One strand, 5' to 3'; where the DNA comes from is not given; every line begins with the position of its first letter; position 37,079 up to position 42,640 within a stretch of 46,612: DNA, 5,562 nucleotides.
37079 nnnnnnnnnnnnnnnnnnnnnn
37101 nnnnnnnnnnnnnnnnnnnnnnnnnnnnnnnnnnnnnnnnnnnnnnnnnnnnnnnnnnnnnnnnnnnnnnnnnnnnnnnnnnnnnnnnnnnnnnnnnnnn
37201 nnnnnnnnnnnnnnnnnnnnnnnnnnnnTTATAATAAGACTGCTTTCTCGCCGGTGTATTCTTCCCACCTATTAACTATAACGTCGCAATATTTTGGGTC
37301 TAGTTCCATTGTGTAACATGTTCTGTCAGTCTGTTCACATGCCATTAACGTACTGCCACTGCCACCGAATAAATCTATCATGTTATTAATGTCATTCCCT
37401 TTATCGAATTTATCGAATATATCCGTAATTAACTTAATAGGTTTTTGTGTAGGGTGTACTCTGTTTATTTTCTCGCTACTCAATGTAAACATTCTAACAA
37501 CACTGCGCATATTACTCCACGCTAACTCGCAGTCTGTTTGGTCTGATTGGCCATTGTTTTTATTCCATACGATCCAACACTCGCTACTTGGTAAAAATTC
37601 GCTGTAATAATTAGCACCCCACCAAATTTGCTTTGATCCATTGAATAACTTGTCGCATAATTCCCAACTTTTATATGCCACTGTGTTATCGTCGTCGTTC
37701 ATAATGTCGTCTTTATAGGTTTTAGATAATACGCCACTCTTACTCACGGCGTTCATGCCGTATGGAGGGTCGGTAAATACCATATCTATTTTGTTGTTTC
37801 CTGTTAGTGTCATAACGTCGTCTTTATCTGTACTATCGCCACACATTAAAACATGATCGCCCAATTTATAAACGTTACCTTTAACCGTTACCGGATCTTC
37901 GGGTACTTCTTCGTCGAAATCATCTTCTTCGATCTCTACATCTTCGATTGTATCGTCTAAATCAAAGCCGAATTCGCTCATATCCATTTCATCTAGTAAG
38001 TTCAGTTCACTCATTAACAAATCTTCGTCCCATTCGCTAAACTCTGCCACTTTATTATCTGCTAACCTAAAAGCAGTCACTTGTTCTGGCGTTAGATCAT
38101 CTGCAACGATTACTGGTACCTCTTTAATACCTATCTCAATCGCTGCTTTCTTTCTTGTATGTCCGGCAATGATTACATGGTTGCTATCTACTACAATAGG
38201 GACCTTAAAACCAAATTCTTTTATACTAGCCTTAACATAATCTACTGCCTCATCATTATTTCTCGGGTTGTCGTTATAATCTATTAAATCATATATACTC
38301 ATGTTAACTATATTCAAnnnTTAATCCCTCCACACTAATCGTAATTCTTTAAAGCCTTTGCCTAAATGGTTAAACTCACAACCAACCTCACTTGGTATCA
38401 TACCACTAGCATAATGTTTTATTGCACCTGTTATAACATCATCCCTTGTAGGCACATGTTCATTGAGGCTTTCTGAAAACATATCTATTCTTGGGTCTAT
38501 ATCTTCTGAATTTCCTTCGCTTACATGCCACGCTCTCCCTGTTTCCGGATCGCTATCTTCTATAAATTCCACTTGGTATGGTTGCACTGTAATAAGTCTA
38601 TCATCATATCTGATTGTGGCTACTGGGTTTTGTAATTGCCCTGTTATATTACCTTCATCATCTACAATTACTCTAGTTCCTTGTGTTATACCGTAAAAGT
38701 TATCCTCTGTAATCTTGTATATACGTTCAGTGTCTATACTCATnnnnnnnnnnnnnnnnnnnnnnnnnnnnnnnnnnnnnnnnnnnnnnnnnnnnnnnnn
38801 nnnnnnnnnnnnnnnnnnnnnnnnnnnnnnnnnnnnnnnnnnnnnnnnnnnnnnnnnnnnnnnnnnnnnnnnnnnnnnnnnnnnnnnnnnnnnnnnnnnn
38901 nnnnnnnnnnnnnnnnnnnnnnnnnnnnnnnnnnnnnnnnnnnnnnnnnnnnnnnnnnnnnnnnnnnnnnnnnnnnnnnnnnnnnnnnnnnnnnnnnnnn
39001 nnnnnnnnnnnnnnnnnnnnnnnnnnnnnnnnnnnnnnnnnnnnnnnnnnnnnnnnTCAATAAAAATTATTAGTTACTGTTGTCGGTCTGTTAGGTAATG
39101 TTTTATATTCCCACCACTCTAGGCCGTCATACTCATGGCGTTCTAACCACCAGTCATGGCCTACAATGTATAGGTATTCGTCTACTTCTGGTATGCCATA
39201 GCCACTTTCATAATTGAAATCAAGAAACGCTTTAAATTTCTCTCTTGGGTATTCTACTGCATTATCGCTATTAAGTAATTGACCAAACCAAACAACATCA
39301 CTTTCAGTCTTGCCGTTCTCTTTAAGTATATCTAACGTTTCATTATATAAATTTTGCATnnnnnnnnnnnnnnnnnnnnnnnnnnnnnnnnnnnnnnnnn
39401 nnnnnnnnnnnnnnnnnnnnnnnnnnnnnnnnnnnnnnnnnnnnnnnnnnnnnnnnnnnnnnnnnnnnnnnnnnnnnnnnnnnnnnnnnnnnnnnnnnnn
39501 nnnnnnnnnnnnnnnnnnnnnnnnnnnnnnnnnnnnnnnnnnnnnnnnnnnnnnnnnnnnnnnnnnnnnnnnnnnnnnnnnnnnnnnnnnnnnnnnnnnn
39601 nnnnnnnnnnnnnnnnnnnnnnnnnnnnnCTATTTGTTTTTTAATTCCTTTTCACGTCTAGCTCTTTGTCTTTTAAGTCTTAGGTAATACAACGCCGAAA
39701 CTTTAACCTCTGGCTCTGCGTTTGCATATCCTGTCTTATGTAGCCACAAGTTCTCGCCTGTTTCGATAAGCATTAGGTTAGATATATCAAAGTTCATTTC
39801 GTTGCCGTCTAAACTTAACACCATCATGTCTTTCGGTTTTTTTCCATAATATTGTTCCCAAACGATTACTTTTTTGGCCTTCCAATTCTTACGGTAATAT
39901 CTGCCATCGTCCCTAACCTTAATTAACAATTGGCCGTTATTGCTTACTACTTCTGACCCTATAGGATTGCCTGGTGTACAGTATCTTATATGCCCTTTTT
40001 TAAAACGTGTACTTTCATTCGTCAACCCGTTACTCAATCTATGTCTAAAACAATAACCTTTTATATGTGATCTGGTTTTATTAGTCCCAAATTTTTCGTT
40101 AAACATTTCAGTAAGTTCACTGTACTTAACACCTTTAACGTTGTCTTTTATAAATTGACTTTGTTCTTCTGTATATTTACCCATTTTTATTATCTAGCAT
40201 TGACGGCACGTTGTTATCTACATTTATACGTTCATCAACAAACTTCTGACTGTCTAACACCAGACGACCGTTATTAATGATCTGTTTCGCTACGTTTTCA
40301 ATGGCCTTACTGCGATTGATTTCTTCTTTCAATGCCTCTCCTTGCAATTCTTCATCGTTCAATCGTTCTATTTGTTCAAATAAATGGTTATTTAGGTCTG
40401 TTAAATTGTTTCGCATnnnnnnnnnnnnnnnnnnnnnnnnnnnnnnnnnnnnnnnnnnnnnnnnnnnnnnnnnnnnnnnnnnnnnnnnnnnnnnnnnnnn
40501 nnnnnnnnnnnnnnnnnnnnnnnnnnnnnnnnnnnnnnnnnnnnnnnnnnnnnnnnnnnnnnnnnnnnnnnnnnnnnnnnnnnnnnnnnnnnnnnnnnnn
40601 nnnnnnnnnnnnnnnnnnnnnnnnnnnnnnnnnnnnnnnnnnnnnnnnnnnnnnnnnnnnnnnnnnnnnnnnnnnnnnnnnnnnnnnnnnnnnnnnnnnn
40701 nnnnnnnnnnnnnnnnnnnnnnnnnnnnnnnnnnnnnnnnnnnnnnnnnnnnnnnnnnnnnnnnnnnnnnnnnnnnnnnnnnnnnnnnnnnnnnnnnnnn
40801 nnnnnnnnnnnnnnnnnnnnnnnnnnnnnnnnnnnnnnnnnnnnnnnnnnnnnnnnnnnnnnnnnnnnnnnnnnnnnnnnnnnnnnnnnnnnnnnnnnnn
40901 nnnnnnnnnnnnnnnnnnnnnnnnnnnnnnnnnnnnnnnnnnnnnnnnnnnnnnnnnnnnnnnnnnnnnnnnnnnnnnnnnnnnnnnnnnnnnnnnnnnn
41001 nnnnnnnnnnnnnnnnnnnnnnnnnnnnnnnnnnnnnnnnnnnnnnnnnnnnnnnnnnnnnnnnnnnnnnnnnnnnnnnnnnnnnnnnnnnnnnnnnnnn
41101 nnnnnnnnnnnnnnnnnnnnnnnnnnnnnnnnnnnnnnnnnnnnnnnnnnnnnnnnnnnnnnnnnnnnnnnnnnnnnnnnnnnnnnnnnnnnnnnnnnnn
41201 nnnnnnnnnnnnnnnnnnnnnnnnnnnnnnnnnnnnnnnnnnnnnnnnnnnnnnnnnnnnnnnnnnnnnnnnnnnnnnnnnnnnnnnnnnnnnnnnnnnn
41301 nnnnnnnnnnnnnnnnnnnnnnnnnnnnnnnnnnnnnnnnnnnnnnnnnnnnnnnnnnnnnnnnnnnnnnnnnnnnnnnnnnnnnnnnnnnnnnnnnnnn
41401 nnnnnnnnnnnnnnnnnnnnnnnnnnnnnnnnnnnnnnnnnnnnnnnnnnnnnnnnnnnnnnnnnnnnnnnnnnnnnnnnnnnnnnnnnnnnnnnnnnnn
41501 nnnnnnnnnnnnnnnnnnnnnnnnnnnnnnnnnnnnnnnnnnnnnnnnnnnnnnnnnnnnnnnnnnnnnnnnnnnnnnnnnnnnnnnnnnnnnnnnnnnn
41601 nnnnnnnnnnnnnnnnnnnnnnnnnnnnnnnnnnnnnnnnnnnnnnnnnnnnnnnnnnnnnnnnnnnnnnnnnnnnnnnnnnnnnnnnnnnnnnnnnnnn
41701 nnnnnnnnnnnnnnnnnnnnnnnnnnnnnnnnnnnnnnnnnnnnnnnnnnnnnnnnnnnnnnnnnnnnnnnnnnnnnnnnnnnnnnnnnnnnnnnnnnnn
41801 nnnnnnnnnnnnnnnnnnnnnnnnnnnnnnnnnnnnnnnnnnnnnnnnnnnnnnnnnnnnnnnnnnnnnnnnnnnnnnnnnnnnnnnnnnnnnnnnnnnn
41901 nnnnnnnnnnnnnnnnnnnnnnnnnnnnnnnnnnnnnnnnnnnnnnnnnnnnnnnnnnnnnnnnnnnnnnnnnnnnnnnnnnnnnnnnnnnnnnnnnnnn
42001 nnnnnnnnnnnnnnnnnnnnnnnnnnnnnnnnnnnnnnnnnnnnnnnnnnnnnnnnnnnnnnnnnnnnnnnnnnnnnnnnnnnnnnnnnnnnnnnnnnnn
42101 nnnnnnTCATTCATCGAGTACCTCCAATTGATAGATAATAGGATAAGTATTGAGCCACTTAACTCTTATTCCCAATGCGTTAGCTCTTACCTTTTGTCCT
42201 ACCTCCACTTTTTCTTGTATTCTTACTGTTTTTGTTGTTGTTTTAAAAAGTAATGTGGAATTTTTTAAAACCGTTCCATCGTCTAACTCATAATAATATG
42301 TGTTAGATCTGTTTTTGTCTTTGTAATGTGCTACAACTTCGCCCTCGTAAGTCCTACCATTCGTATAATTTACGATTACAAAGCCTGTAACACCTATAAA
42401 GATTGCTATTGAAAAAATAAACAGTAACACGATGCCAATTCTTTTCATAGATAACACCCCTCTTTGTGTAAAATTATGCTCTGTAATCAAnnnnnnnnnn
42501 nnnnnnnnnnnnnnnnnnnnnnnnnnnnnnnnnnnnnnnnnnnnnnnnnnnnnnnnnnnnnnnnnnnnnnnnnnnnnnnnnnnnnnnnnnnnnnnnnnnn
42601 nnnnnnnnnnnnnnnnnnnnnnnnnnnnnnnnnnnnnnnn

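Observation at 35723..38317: Tandem duplicated ParB-nuclease-domain / DNA methyltransferase fusions with divergent specificity regions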

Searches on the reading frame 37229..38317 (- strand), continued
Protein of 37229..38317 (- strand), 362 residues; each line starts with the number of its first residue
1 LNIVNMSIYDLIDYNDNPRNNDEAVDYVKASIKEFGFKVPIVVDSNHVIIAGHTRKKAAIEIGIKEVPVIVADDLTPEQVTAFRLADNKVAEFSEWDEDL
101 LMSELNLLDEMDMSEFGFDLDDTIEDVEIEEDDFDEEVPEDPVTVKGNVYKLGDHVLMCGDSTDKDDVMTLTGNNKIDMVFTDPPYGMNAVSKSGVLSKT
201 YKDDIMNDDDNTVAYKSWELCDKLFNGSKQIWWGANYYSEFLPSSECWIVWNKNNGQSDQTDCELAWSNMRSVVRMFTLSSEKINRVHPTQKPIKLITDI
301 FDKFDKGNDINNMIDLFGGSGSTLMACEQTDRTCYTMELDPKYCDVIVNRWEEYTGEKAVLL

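Call 64: predict_structure(alignment_id=A1)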
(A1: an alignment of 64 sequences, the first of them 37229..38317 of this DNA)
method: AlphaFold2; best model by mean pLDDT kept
length: 362 residues; sequences in the alignment: 64
mean_pLDDT: 77.3   pTM: 0.56
mean pLDDT of the five models: 77.3, 76.4, 75.9, 71.8, 70.7
residues with pLDDT >= 90: 153; 70-90: 114; 50-70: 37; < 50: 58
segments of 3 or more residues with pLDDT < 50: 122-126, 235-282
pLDDT, mean of each block of 10 residues (from residue 1): 92 88 91 93 95 94 96 94 89 83 82 80 58 80 95 97 94 92 63 51 54 78 83 49 36 37 27 34 61 76 77 89 92 94 94 95 96
secondary structure, 60 per line:
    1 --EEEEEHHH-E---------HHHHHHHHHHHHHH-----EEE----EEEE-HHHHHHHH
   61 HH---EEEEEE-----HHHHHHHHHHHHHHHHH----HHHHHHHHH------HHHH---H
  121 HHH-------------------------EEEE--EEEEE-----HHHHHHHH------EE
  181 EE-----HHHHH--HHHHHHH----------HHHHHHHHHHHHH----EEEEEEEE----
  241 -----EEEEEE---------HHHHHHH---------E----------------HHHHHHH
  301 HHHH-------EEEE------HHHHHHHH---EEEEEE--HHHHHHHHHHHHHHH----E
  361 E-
elements in order: E3-7 H22-35 E41-43 E48-51 H53-62 E66-71 H77-93 H98-106 H113-116 H120-123 E149-152 E155-159 H165-172 E179-182 H188-192 H195-201 H212-224 E229-236 E246-251 H261-267 H294-304 E312-315 H322-329 E333-338 H341-355

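Call 68: fold_search(model_id=the predicted structure, library=pdb)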
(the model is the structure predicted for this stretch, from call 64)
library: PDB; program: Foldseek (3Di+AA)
matches with E <= 10: 400; with E <= 0.001: 29
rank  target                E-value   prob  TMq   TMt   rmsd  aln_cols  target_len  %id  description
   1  7bnr_A                9.8e-07  1.00  0.28  0.49   3.0       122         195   26  Crystal structure of a ParB Q52A mutant from Myxococcus xanthus bound to CTPyS (released 2021-09-08)
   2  7bnk_B                1.7e-06  1.00  0.28  0.50   3.1       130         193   26  Crystal structure of ParB from Myxococcus xanthus bound to CDP and Monothiophosphate (released 2021-09-08)
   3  7bnk_A                1.9e-06  1.00  0.28  0.50   3.2       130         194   26  Crystal structure of ParB from Myxococcus xanthus bound to CDP and Monothiophosphate (released 2021-09-08)
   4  6sdk_A                3.8e-06  1.00  0.27  0.47   3.2       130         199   25  Crystal structure of bacterial ParB dimer bound to CDP (released 2019-10-23)
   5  7ng0                  1.0e-05  1.00  0.27  0.47   3.4       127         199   22  Crystal structure of N- and C-terminally truncated Geobacillus thermoleovorans nucleoid occlusion protein Noc (released 2021-02-17)
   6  7bm8_A                1.1e-05  1.00  0.27  0.53   2.6       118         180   24  Crystal structure of the C-terminally truncated chromosome-partitioning protein ParB from Caulobacter crescentus compl (released 2021-04-28)
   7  7o0n_A                1.4e-05  1.00  0.28  0.49   3.1       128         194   26  Crystal structure of a ParB E93A mutant from Myxococcus xanthus bound to CDP and monothiophosphate (released 2021-09-15)
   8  6sdk_B                1.5e-05  1.00  0.27  0.46   3.9       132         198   26  Crystal structure of bacterial ParB dimer bound to CDP (released 2019-10-23)
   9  7nfu_B                2.1e-05  1.00  0.23  0.38  11.9       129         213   23  Crystal structure of C-terminally truncated Geobacillus thermoleovorans nucleoid occlusion protein Noc (released 2021-02-17)
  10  7bnr_B                2.2e-05  1.00  0.24  0.42   2.4       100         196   30  Crystal structure of a ParB Q52A mutant from Myxococcus xanthus bound to CTPyS (released 2021-09-08)
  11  7ol9_B                2.4e-05  1.00  0.23  0.40   5.8       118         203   19  Crystal structure of C-terminally truncated Bacillus subtilis nucleoid occlusion protein (Noc) complexed to the Noc-bi (released 2022-03-09)
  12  7nfu_A                3.7e-05  1.00  0.23  0.37  11.8       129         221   23  Crystal structure of C-terminally truncated Geobacillus thermoleovorans nucleoid occlusion protein Noc (released 2021-02-17)
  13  5k5d_B                5.2e-05  1.00  0.23  0.32   3.6       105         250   24  Structure of the C2221 form of Pnob8-like ParB-N domain (released 2016-06-15)
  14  8qa8_A                7.4e-05  1.00  0.27  0.45   3.3       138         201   21  Crystal structure of the C-terminally truncated transcriptional repressor protein KorB from the RK2 plasmid complexed  (released 2024-02-21)
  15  8qa9_B                9.4e-05  1.00  0.22  0.37  13.5       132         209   20  Crystal structure of the RK2 plasmid encoded co-complex of the C-terminally truncated transcriptional repressor protei (released 2024-02-21)
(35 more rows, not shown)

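Call 77: get_annotated_region(hit=H30, flank=3500)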
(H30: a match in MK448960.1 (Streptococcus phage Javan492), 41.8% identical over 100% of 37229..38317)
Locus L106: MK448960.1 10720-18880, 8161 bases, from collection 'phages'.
description: Streptococcus phage Javan492, complete genome.
organism: Streptococcus phage Javan492 (NCBI taxid 2548207)
taxonomy: Viruses; Duplodnaviria; Heunggongvirae; Uroviricota; Caudoviricetes
host: Streptococcus pyogenes Manfredo; source: -; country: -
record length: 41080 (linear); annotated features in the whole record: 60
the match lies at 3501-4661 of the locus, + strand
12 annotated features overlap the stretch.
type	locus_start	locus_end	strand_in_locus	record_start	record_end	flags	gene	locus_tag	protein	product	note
CDS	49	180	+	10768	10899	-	-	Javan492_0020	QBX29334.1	hypothetical protein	FIG01115146: hypothetical protein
CDS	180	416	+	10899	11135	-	-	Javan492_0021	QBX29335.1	hypothetical protein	-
CDS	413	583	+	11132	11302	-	-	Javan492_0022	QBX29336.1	hypothetical protein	FIG01116946: hypothetical protein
CDS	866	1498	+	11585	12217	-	-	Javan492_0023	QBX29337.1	hypothetical protein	-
CDS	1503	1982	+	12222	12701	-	-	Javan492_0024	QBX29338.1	hypothetical protein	-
CDS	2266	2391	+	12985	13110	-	-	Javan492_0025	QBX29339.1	hypothetical protein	-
CDS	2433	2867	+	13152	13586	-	-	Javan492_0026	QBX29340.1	hypothetical protein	FIG01114733: hypothetical protein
CDS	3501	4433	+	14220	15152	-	-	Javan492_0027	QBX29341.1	DNA modification methylase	-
CDS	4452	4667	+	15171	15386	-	-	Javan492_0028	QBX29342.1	DNA modification methylase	-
CDS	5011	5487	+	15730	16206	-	-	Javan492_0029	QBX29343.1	hypothetical protein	-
CDS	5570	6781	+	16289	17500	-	-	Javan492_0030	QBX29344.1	terminase large subunit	-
CDS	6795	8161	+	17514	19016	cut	-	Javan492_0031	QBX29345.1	minor capsid protein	-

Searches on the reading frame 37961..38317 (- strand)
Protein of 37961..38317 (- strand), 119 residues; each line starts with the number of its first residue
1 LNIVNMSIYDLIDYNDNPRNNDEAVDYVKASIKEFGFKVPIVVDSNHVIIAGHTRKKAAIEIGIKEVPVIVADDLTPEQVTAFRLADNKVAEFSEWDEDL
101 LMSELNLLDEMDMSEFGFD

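Call 78: search_dna_similar(query=window:37961-38317:-, collection=phages, mode=protein, max_rows=60, rows=spread)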
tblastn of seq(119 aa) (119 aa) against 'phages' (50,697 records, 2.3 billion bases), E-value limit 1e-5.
Records with a match: 465; places in all: 484; records where one place covers at least 80% of the query: 379.
Best place of each record, by identity: 80-90% 5; 60-80% 39; <60% 421.
By first word of the organism name: Streptococcus 87; Microbacterium 64; Gordonia 47; Pseudomonas 22; Lactobacillus 17; Escherichia 16; Bacteriophage 14; Rhizobium 14; Vibrio 13; phage 11; and 63 more.
By host as written in the record: - 44; Gordonia terrae 3612 43; Microbacterium foliorum NRRL B-24224 30; Microbacterium paraoxydans NWU1 16; Escherichia coli 12; Rhodobacter capsulatus YW1 11; Microbacterium foliorum NRRL B-24224 SEA 10; Ruminococcus sp. 6; and 205 more.
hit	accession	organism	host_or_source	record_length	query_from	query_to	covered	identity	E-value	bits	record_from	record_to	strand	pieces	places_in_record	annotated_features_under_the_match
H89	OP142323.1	Staphylococcus phage Lacachita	Staphylococcus epidermidis 1457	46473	1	119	100%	84.0%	4e-61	206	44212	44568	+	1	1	ParB protein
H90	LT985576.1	Bacteriophage sp.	-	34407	1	118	99%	63.3%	3e-40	146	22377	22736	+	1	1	record has no annotation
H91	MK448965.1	Streptococcus phage Javan506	Streptococcus pyogenes MGAS2096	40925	1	119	100%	61.3%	2e-39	144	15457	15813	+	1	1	DNA modification methylase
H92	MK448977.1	Streptococcus phage Javan530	Streptococcus pyogenes SSI-1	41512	1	119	100%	61.3%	5e-39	143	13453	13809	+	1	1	DNA modification methylase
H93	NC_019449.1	Lactobacillus phage c5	Lactobacillus delbrueckii subsp. ...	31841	1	119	100%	60.5%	4e-41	149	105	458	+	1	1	ParB-like partition nuclease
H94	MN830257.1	Lactobacillus phage JNU_P11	Lactobacillus gasseri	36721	1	118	99%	58.5%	3e-38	140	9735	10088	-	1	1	ParB/RepB/Spo0J family partition protein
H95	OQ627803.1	Lactobacillus phage CR191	Lactobacillus helveticus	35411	1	119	100%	56.3%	3e-37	138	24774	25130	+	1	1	methyltransferase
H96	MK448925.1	Streptococcus phage Javan386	Streptococcus parauberis KCTC_11537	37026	1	119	100%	55.0%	8e-32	122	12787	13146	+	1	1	DNA modification methylase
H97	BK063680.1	Caudoviricetes sp. vir335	Methanomassiliicoccales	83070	1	119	100%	53.8%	2e-33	127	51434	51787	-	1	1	ParB-like partition protein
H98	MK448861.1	Streptococcus phage Javan174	Streptococcus entericus DSM_14446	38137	14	119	89%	57.0%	8e-33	125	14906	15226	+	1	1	DNA modification methylase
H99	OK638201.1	Pseudomonas phage BHU-1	Pseudomonas aeruginosa MTCC 5926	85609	6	119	96%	50.4%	2e-31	121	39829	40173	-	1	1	record has no annotation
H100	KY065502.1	Streptococcus phage IPP66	Streptococcus pneumoniae 6B/3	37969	14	119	89%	54.2%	2e-31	121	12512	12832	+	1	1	ParB-like protein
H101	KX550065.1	Streptococcus phage SpGS-1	Streptococcus pneumoniae Rx1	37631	14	119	89%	54.2%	2e-31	121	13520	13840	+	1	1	ParB-like nuclease domain protein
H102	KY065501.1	Streptococcus phage IPP65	Streptococcus pneumoniae 24B/2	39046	14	119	89%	54.2%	2e-31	121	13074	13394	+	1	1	ParB-like protein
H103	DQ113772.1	Streptococcus phage MM1 1998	Streptococcus pneumoniae strain DCC 1808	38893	14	119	89%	54.2%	2e-31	121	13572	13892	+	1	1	hypothetical protein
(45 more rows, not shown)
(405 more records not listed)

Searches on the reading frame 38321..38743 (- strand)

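Call 45: search_protein_families(library=phrogs, proteins=[window:38321-38743:-], max_evalue=0.001)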
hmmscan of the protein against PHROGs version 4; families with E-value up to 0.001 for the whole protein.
window:38321-38743:- (140 aa): 1 family
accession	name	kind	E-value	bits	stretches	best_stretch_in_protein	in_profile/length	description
phrog_6072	-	unknown function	1.4e-06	29.8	1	11-65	19-76/81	-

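Call 76: search_protein_families(library=pfam, proteins=[window:38321-38743:-], max_evalue=0.01)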
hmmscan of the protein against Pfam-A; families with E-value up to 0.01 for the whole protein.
window:38321-38743:- (140 aa): 0 families

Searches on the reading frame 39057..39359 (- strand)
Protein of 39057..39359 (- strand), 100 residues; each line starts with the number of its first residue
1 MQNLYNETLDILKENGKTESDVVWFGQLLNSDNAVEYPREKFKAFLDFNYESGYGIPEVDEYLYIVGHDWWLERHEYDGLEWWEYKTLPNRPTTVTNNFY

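Call 45: search_protein_families(library=phrogs, proteins=[window:39057-39359:-], max_evalue=0.001)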
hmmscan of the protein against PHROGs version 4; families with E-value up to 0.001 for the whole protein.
window:39057-39359:- (100 aa): 1 family
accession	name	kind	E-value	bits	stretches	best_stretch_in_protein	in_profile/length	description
phrog_3972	-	unknown function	2e-26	93.3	1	1-97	1-92/113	-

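Call 76: search_protein_families(library=pfam, proteins=[window:39057-39359:-], max_evalue=0.01)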
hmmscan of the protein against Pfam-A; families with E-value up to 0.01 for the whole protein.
window:39057-39359:- (100 aa): 0 families

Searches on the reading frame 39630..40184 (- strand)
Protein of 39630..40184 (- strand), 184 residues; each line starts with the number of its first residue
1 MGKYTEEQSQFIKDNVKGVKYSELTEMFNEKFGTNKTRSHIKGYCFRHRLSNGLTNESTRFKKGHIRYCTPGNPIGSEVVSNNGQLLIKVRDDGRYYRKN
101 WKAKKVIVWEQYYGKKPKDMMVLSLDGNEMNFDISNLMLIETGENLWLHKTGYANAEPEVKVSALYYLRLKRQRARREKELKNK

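Call 45: search_protein_families(library=phrogs, proteins=[window:39630-40184:-], max_evalue=0.001)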
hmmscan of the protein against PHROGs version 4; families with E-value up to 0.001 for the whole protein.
window:39630-40184:- (184 aa): 5 families
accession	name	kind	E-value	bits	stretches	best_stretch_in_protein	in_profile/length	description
phrog_1891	-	DNA, RNA and nucleotide metabolism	1e-41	144.1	1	3-182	51-245/255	HNH endonuclease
phrog_4578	-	DNA, RNA and nucleotide metabolism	2.8e-05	25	1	104-150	14-60/130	HNH endonuclease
phrog_15471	-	DNA, RNA and nucleotide metabolism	4e-05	24.5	1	99-152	29-83/183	HNH endonuclease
phrog_959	-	DNA, RNA and nucleotide metabolism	0.00015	22.5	1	78-146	37-103/138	HNH endonuclease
phrog_99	-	DNA, RNA and nucleotide metabolism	0.00019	22.2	1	65-147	135-203/383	HNH endonuclease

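Call 76: search_protein_families(library=pfam, proteins=[window:39630-40184:-], max_evalue=0.01)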
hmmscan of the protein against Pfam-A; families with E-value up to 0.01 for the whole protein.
window:39630-40184:- (184 aa): 1 family
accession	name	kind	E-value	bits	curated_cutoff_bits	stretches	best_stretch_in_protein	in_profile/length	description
PF13392.12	HNH_3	-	9.3e-09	35.2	24.8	1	103-142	2-41/46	HNH endonuclease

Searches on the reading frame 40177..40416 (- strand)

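Call 45: search_protein_families(library=phrogs, proteins=[window:40177-40416:-], max_evalue=0.001)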
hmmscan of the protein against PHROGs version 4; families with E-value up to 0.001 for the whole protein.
window:40177-40416:- (79 aa): 1 family
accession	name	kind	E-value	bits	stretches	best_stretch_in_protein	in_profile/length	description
phrog_2044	-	DNA, RNA and nucleotide metabolism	4.2e-30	104.7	1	1-76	1-76/78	RNA polymerase beta subunit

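Call 76: search_protein_families(library=pfam, proteins=[window:40177-40416:-], max_evalue=0.01)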
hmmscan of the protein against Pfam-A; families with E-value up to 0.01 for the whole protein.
window:40177-40416:- (79 aa): 0 families

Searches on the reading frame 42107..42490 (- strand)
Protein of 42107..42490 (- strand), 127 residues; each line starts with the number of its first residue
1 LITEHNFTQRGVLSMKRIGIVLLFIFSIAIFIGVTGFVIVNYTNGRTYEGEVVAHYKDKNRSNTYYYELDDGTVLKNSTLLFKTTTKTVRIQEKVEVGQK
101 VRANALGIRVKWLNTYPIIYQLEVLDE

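Call 88: search_protein_families(library=phrogs, proteins=[window:42107-42490:-], max_evalue=0.00001)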
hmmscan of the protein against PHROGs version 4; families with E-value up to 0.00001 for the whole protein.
window:42107-42490:- (127 aa): 1 family
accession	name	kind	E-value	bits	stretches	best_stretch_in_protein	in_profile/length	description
phrog_301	-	other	1.3e-11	45.7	1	14-123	8-125/130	secreted protein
